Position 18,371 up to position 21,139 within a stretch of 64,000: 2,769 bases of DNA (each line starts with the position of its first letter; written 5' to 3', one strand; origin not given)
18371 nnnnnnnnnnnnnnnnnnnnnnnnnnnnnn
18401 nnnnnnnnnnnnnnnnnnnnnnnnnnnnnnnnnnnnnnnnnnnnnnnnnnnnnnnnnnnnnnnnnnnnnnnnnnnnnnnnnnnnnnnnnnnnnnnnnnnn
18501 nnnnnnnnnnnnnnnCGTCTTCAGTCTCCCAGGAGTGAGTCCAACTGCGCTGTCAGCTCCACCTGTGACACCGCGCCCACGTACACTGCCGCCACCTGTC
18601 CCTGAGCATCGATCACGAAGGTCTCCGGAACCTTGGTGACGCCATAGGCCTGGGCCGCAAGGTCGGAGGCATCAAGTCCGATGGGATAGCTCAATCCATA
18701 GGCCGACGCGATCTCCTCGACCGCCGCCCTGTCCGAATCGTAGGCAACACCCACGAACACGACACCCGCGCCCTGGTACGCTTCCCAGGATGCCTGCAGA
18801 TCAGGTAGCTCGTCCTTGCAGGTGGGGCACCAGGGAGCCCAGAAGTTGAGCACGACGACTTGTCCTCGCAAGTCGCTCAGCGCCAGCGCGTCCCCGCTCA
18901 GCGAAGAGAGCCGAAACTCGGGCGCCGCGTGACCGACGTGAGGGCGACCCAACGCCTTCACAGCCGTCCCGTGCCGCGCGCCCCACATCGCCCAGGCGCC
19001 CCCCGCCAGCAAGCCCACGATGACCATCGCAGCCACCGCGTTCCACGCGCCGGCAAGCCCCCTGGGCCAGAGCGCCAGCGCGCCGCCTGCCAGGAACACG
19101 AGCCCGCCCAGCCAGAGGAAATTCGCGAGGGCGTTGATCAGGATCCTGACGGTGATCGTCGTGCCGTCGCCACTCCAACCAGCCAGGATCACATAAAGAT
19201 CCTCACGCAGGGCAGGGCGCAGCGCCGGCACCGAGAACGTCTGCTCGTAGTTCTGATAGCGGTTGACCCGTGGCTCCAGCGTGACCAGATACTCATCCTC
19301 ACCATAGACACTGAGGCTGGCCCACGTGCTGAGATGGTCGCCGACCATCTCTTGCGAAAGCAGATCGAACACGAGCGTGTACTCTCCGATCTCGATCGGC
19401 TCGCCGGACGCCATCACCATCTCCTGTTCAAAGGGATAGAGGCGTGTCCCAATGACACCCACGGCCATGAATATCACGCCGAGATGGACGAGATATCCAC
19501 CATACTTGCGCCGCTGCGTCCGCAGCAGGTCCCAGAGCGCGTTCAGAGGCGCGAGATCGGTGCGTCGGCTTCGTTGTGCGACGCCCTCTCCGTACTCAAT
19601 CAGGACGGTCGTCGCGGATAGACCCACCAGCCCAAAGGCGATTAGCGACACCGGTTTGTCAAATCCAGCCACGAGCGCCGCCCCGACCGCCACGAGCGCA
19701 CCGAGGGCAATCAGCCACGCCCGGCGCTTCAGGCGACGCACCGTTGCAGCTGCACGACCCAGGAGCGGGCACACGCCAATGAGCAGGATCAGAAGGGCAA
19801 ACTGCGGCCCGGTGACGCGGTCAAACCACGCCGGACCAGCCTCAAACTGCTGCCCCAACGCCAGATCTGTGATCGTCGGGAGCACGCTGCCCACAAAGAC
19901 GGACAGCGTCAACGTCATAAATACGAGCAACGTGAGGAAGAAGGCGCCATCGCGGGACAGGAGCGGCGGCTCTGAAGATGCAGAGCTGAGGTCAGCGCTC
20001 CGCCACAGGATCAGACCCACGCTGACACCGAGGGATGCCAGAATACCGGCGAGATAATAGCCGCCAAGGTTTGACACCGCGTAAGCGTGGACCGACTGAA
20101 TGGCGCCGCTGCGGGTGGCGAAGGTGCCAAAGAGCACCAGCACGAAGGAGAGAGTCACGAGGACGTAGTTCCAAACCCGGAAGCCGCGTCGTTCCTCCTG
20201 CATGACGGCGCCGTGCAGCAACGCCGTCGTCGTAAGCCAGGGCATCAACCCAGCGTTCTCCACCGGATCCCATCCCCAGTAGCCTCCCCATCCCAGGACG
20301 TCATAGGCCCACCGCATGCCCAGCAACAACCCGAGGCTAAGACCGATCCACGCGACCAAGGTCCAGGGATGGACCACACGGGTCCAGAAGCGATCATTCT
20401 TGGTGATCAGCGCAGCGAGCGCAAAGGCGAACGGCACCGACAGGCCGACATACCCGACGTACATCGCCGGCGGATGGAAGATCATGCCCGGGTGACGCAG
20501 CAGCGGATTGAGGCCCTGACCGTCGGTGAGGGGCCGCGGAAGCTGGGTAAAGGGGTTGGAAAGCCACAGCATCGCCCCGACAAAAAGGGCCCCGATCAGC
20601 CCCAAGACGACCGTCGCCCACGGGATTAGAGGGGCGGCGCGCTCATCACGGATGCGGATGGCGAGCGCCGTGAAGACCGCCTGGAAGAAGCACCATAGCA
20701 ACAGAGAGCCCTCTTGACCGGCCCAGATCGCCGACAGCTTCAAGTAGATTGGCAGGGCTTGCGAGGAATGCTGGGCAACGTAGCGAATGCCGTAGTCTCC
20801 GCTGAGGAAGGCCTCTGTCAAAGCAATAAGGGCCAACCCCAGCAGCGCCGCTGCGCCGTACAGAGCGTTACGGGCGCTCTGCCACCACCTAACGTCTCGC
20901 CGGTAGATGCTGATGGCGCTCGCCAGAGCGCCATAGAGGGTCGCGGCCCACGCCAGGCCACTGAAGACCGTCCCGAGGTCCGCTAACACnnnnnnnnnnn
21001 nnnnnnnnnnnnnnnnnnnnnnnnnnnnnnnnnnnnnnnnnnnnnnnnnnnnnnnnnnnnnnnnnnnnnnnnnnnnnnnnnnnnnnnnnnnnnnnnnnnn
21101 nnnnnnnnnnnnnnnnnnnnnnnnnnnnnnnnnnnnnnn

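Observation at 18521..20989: CcmF haem lyase fused in-frame to a TlpA/CcmG-type thioredoxin domain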

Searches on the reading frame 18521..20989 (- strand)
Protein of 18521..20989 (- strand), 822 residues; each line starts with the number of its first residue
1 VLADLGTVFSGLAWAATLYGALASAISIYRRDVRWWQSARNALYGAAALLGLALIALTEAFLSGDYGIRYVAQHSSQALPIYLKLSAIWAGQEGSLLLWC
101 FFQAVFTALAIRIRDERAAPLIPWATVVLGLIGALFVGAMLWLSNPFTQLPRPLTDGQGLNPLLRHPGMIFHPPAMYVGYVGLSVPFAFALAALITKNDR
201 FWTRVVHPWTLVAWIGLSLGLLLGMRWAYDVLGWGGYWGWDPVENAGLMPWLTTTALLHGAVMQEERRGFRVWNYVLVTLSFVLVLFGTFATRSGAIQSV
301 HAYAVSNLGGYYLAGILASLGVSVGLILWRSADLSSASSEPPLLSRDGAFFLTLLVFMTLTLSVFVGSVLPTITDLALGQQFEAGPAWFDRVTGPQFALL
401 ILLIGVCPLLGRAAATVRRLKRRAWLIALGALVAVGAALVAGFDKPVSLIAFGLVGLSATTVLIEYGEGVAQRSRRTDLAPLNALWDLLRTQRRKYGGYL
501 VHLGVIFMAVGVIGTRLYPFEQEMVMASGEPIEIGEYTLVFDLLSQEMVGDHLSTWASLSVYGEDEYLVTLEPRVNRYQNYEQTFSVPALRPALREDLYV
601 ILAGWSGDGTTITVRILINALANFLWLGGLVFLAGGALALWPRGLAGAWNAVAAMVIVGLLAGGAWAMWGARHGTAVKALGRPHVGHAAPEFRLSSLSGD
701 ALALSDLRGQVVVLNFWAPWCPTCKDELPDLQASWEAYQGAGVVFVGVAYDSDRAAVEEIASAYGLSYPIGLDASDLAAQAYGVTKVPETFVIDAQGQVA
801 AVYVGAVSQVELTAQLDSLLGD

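Call 3: search_protein_families(library=pfam, proteins=[window:18521-20989:-], max_evalue=0.01)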
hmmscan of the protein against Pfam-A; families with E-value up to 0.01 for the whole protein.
window:18521-20989:- (822 aa): 7 families
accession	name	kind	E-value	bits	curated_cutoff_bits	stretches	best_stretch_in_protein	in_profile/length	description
PF16327.10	CcmF_C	-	7.3e-41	140.9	28.7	1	317-641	5-321/323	Cytochrome c-type biogenesis protein CcmF C-terminal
PF01578.25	Cytochrom_C_asm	-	3.7e-34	118.7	29.9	1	89-294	1-206/212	Cytochrome C assembly protein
PF00578.27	AhpC-TSA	-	2.7e-28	98.8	26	1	685-801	1-123/124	AhpC/TSA family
PF08534.16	Redoxin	-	8.9e-25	87.6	26.6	1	685-808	2-137/148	Redoxin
PF13905.12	Thioredoxin_8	-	3.2e-12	47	27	1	709-799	1-94/94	Thioredoxin-like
PF00085.26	Thioredoxin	-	8.8e-09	35.7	23.5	1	710-758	19-66/103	Thioredoxin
PF13098.12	Thioredoxin_2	-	5.5e-08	33.5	27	1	709-815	5-103/104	Thioredoxin-like domain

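Call 4: search_protein_families(library=ncbifam, proteins=[window:18521-20989:-], max_evalue=0.01)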
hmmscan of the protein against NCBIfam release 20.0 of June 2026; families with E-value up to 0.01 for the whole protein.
window:18521-20989:- (822 aa): 19 families
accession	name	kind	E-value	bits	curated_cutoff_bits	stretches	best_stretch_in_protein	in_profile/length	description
TIGR00353.1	nrfE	subfamily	1.5e-118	397.2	569.05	1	53-642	1-574/578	heme lyase CcmF/NrfE family subunit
TIGR03145.1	cyt_nit_nrfE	subfamily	9.7e-111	371.4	927.3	1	1-641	1-631/631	heme lyase NrfEFG subunit NrfE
NF007691.0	PRK10369.1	subfamily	1.4e-98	331.1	394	1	4-641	6-566/573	heme lyase NrfEFG subunit NrfE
NF002854.0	PRK03147.1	subfamily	5e-31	107.9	170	1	684-817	37-170/176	thiol-disulfide oxidoreductase ResA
NF041202.1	StoA_CxxC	exception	4.8e-18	65.6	210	1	688-810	32-155/163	endospore biogenesis thiol-disulfide oxidoreductase StoA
TIGR00385.1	dsbE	subfamily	7.6e-18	64.7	123.15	1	656-816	7-167/173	DsbE family thiol:disulfide interchange protein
NF041054.1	WAxxUGC_long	equivalog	5.7e-16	58.7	300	1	681-799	76-194/354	ResA-like WAxxUGC motif-containing protein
NF011941.0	PRK15412.1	equivalog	3.2e-14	52.9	359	1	662-806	18-162/185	thiol:disulfide interchange protein DsbE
NF047696.1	ThlDiSintTplARhiz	equivalog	6.7e-10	39.1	230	1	687-752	75-140/219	thiol:disulfide interchange protein TlpA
TIGR03144.1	cytochr_II_ccsB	equivalog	2.9e-09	37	187.6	1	212-303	166-251/252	c-type cytochrome biogenesis protein CcsB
TIGR01068.1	thioredoxin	equivalog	1e-07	32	96.8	1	710-757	15-63/101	thioredoxin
TIGR02661.1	MauD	equivalog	1.7e-06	27.6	188.6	1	670-802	34-162/189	methylamine dehydrogenase accessory protein MauD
NF006898.0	PRK09381.1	equivalog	3.4e-06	27.4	138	0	711-743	23-55/109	thioredoxin TrxA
NF010625.0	PRK14018.1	equivalog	2.1e-05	23.2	522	1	711-813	58-166/521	bifunctional peptide-methionine (S)-S-oxide reductase MsrA/peptide-methionine (R)-S-oxide reductase MsrB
NF009668.0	PRK13189.1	equivalog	0.00031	20.1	211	1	682-802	9-142/224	peroxiredoxin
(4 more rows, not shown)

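Call 5: find_homologous_proteins(query=window:18521-20989:-, max_evalue=1e-10)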
Query window:18521-20989:- (822 aa): 7963 proteins with E <= 1e-10 among 8000 candidates; the best 120 are listed.
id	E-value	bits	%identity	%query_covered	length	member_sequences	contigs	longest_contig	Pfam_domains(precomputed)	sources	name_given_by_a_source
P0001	0.0e+0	1812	100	100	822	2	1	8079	PF16327.11,PF01578.26,PF00085.27,PF08534.17,PF13905.13,PF13098.14,PF00578.28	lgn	-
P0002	0.0e+0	1533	82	100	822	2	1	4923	PF16327.11,PF01578.26,PF00085.27,PF08534.17,PF13905.13,PF13098.14,PF00578.28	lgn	-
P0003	0.0e+0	1245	67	100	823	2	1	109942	PF16327.11,PF01578.26,PF00085.27,PF08534.17,PF13905.13,PF00578.28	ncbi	ncbi:MAG: cytochrome c-type biogenesis CcmF C-terminal domain-containing protein [Anaerolineae bacte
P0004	0.0e+0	1204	65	100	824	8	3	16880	PF16327.11,PF01578.26,PF08534.17,PF13905.13,PF13098.14,PF00578.28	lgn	-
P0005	0.0e+0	1193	64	100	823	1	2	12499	PF16327.11,PF01578.26,PF00085.27,PF08534.17,PF13905.13,PF13098.14,PF00578.28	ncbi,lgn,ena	-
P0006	0.0e+0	1148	63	100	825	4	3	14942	PF16327.11,PF01578.26,PF00085.27,PF08534.17,PF13905.13,PF13098.14,PF00578.28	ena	-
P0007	0.0e+0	1136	62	100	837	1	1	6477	PF16327.11,PF01578.26,PF00085.27,PF08534.17,PF13905.13,PF13098.14,PF00578.28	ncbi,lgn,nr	ncbi:MAG: cytochrome c biogenesis protein CcsA [Anaerolineae bacterium]|nr:cytochrome c biogenesis p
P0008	0.0e+0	1129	63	100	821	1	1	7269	PF16327.11,PF01578.26,PF00085.27,PF08534.17,PF13905.13,PF13098.14,PF00578.28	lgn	-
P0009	0.0e+0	1122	61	100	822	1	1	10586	PF16327.11,PF01578.26,PF00085.27,PF08534.17,PF13905.13,PF13098.14,PF00578.28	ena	-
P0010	0.0e+0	1117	62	100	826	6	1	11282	PF16327.11,PF01578.26,PF00085.27,PF08534.17,PF13905.13,PF13098.14,PF00578.28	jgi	-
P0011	0.0e+0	1111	60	100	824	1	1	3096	PF16327.11,PF01578.26,PF00085.27,PF08534.17,PF13905.13,PF13098.14,PF00578.28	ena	-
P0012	0.0e+0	1108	62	99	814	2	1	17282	PF16327.11,PF01578.26,PF00085.27,PF08534.17,PF13905.13,PF13098.14,PF00578.28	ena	-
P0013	0.0e+0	1106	60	100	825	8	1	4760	PF16327.11,PF01578.26,PF00085.27,PF08534.17,PF13905.13,PF13098.14,PF00578.28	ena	-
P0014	0.0e+0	1106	61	98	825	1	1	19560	PF16327.11,PF01578.26,PF00085.27,PF08534.17,PF13905.13,PF13098.14,PF00578.28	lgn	-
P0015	0.0e+0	1105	60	100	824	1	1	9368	PF16327.11,PF01578.26,PF00085.27,PF08534.17,PF13905.13,PF13098.14,PF00578.28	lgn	-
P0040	0.0e+0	1066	60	96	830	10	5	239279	PF16327.11,PF01578.26,PF00085.27,PF08534.17,PF13905.13,PF13098.14,PF00578.28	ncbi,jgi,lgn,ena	-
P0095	2.6e-291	987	55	100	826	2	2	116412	PF16327.11,PF05140.20,PF01578.26,PF00085.27,PF08534.17,PF13905.13,PF13098.14,PF00578.28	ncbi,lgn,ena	-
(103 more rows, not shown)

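Call 6: search_solved_structures(query=window:18521-20989:-, max_evalue=0.001, show_alignments=1)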
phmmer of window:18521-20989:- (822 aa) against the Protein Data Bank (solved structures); distinct sequences matched with E-value up to 0.001: 95 (the best 60 are shown).
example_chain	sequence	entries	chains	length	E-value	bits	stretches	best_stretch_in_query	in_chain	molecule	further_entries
6zmq_A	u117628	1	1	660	2.5e-92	313.8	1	5-644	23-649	Cytochrome C-type biogenesis protein ccmF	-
3kcm_A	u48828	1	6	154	1.9e-26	95.8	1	688-808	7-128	Thioredoxin family protein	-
3c71_A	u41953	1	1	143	1.6e-23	86.1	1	686-809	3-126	Thiol-disulfide oxidoreductase resA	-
1st9_A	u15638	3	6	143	1.5e-22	82.9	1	686-809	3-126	Thiol-disulfide oxidoreductase resA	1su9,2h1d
4nmu_A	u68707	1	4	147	1.7e-22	82.7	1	683-816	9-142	Thiol-disulfide oxidoreductase ResA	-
2f9s_A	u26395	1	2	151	1.8e-22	82.6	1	686-809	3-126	Thiol-disulfide oxidoreductase resA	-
2h1b_A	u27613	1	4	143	3.9e-22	81.5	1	686-809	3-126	Thiol-disulfide oxidoreductase resA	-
3c73_A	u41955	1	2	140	6e-22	80.9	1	689-809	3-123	Thiol-disulfide oxidoreductase resA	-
2h19_A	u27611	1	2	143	2.6e-21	78.8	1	686-809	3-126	Thiol-disulfide oxidoreductase resA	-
2h1a_A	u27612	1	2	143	2.7e-21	78.8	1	686-809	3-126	Thiol-disulfide oxidoreductase resA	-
2h1g_A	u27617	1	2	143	4.7e-20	74.7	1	686-809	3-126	Thiol-disulfide oxidoreductase resA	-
3hdc_A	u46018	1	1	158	1e-18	70.3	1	684-807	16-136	Thioredoxin family protein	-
3or5_A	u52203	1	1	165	3.3e-18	68.6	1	688-812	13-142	Thiol:disulfide interchange protein, thioredoxin family protein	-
2l5o_A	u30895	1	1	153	4.9e-16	61.4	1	688-817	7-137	Putative thioredoxin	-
3erw_A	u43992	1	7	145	9.3e-16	60.5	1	691-811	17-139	Sporulation thiol-disulfide oxidoreductase A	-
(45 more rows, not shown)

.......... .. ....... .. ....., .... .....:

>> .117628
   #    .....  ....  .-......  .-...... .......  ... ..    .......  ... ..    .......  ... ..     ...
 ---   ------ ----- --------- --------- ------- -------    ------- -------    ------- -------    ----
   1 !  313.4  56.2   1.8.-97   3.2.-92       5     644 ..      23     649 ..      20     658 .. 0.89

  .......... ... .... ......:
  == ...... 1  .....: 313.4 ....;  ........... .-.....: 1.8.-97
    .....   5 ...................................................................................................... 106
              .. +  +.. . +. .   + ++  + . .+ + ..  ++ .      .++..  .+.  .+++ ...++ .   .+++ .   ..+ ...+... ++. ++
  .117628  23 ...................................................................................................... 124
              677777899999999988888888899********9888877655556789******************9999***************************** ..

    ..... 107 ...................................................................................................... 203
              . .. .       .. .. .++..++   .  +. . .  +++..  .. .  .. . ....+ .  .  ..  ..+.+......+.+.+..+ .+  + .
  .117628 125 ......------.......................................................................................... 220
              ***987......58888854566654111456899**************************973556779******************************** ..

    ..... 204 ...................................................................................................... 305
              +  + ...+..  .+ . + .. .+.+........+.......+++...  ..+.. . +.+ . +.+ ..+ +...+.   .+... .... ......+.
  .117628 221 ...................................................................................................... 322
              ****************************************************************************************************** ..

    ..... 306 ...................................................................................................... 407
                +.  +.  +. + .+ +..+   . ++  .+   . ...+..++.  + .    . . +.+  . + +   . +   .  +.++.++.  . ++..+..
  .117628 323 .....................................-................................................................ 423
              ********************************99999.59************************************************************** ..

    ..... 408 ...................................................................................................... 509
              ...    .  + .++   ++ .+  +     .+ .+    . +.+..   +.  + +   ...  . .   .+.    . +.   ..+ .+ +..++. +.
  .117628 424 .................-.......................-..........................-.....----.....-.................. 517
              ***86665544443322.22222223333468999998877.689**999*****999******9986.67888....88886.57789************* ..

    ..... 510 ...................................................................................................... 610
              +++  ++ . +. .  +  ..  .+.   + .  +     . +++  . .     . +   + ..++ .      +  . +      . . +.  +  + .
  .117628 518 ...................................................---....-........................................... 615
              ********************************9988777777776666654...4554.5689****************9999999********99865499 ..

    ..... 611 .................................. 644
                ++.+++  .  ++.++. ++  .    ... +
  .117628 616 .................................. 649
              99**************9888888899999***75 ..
